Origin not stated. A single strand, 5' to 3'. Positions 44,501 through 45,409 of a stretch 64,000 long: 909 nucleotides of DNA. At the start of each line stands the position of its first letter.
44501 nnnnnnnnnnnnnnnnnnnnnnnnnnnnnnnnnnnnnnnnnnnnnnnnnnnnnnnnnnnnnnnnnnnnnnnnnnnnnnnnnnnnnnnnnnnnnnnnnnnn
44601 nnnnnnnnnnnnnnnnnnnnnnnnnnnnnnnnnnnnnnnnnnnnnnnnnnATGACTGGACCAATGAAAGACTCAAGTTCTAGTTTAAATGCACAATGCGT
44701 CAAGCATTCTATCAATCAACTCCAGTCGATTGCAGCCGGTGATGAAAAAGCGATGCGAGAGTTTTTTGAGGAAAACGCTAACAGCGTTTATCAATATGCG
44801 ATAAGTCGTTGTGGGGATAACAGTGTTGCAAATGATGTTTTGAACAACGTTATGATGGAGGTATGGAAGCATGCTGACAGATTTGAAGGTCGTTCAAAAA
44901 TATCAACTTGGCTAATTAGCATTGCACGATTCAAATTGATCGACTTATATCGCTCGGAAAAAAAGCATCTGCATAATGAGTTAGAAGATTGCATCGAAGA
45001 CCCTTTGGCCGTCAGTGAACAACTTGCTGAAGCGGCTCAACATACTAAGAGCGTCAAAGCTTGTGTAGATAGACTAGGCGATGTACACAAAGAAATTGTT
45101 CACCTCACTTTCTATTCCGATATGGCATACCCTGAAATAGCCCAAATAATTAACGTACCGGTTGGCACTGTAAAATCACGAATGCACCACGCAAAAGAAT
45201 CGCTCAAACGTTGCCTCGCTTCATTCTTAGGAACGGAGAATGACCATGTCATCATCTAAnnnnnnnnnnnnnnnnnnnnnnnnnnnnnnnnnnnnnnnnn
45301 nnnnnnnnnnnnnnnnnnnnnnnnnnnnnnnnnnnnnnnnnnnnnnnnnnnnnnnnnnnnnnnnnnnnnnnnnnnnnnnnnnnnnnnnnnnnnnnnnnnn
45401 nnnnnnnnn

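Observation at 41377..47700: Translationally coupled operon: beta-barrel-like protein / Ig-like protein / ECF sigma / anti-sigma / subtilase, a candidate undescribed envelope signalling module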

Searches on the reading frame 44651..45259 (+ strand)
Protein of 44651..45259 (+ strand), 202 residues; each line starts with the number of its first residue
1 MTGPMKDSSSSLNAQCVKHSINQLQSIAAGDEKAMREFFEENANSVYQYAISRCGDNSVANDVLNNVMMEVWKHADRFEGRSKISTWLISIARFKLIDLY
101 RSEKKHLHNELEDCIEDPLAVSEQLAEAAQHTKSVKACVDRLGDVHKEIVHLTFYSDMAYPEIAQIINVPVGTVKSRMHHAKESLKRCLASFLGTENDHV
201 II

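Call 4: search_protein_families(library=pfam, proteins=[window:44651-45259:+], max_evalue=0.1)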
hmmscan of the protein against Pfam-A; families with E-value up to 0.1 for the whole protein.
window:44651-45259:+ (202 aa): 6 families
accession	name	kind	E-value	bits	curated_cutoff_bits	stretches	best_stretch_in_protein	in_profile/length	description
PF04542.20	Sigma70_r2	-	1.3e-14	54.2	24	1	38-105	1-70/71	Sigma-70 region 2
PF08281.18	Sigma70_r4_2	-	2.2e-09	37.3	25.7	1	135-185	4-54/54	Sigma-70, region 4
PF04545.22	Sigma70_r4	-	3e-08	33.5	24.1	1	140-186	3-49/50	Sigma-70, region 4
PF07638.17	Sigma70_ECF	-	0.011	16.1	21.1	1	24-188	8-182/185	ECF sigma factor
PF03997.17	VPS28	-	0.05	13.8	24.5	0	66-113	131-179/188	VPS28 protein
PF21644.2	ORF158L-like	-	0.061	13.8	27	0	104-147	67-109/131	Histone H3 binding protein ORF158L-like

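Call 5: search_protein_families(library=ncbifam, proteins=[window:44651-45259:+], max_evalue=0.1)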
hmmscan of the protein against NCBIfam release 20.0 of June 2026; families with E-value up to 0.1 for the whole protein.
window:44651-45259:+ (202 aa): 95 families (the best 25 are shown)
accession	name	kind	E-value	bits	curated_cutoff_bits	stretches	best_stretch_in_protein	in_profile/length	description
NF008894.0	PRK11924.3-1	equivalog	2.5e-46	158.1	258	1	23-191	12-183/188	RNA polymerase sigma factor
NF009168.0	PRK12515.1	subfamily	2.8e-42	144.3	236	1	24-190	13-180/189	RNA polymerase sigma factor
NF007227.0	PRK09645.1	subfamily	9.2e-30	103.8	202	1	25-190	5-171/177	sigma-70 family RNA polymerase sigma factor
NF007216.0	PRK09638.1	equivalog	1.9e-29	102.7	194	1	26-188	11-173/180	RNA polymerase sigma factor SigY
NF007228.0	PRK09646.1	subfamily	1e-28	100.3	226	1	18-190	15-191/194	ECF RNA polymerase sigma factor SigK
NF009166.1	PRK12513.1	equivalog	1.2e-28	100.1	206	1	25-191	14-188/193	RNA polymerase sigma factor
TIGR02937.1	sigma70-ECF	superfamily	1.7e-27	96.1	42.9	1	34-189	2-165/165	sigma-70 family RNA polymerase sigma factor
TIGR02950.1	SigM_subfam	subfamily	1.3e-24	86.9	147.95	1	36-188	3-157/159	RNA polymerase sigma factor, SigM family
TIGR02985.1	Sig70_bacteroi1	subfamily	1.5e-23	83.8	126.4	1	34-187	2-160/162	RNA polymerase sigma-70 factor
TIGR02948.1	SigW_bacill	equivalog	4.1e-22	79.1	243.1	1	23-190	8-185/187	RNA polymerase sigma factor SigW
NF004113.0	PRK05602.1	equivalog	8.2e-22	77.8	208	1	24-191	36-203/211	RNA polymerase sigma factor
NF009195.0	PRK12543.1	subfamily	1.1e-21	77.2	197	1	21-187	8-176/192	RNA polymerase sigma factor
NF007223.0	PRK09641.1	equivalog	1.2e-21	77.5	209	1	23-190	8-185/187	RNA polymerase sigma factor SigW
NF006930.0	PRK09415.1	subfamily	1.3e-21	77.2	198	1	31-190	14-176/179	RNA polymerase factor sigma C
NF009171.0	PRK12518.1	equivalog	3.1e-21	76.1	208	1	24-189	18-184/191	RNA polymerase sigma factor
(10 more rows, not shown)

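Call 23: search_solved_structures(query=window:44651-45256:+, max_evalue=0.001)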
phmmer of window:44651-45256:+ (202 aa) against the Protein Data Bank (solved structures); distinct sequences matched with E-value up to 0.001: 20.
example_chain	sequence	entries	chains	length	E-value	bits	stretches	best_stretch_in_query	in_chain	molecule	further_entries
4nqw_A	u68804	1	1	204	2.6e-18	69.9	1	24-189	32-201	ECF RNA polymerase sigma factor SigK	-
5wuq_A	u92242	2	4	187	7e-16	61.9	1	23-189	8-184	ECF RNA polymerase sigma factor SigW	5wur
6dv9_F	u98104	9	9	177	3e-15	59.9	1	25-190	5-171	ECF RNA polymerase sigma factor SigL | RNA polymerase sigma factor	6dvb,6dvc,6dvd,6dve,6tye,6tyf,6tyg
2q1z_A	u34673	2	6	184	5.7e-14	55.7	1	30-187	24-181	RpoE, ECF SigE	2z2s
5uxx_A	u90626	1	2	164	3.4e-09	40.1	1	47-189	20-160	RNA polymerase sigma factor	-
6jcy_F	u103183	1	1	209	4.2e-08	36.5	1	46-191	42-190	ECF RNA polymerase sigma factor SigH,ECF RNA polymerase sigma factor SigE,ECF RNA polymera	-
6jhe_A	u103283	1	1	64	8.4e-08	35.6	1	135-189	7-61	ECF RNA polymerase sigma factor SigW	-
6dxo_A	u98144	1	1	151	1.7e-07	34.6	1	28-106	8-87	RNA polymerase ECF-subfamily sigma factor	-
5zx2_F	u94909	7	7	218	5e-07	33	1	46-191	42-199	ECF RNA polymerase sigma factor SigH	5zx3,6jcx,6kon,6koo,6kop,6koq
9m9d_F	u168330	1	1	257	6.8e-07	32.6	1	28-191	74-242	ECF RNA polymerase sigma factor SigE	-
9m9e_F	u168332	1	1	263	7.2e-07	32.5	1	28-191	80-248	ECF RNA polymerase sigma factor SigE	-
9m98_F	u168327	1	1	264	7.3e-07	32.5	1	28-191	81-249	ECF RNA polymerase sigma factor SigE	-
1or7_A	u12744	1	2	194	1.1e-06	32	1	25-186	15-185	RNA polymerase sigma-E factor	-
6jbq_F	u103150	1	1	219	1.5e-06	31.5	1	25-186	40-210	ECF RNA polymerase sigma-E factor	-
8z6g_B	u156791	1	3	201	2.4e-06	30.8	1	26-193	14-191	RNA polymerase sigma factor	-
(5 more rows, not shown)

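Call 94: search_protein_families(library=padloc, proteins=[window:44651-45256:+], max_evalue=0.001)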
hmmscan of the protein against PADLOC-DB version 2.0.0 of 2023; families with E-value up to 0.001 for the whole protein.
window:44651-45256:+ (202 aa): 0 families
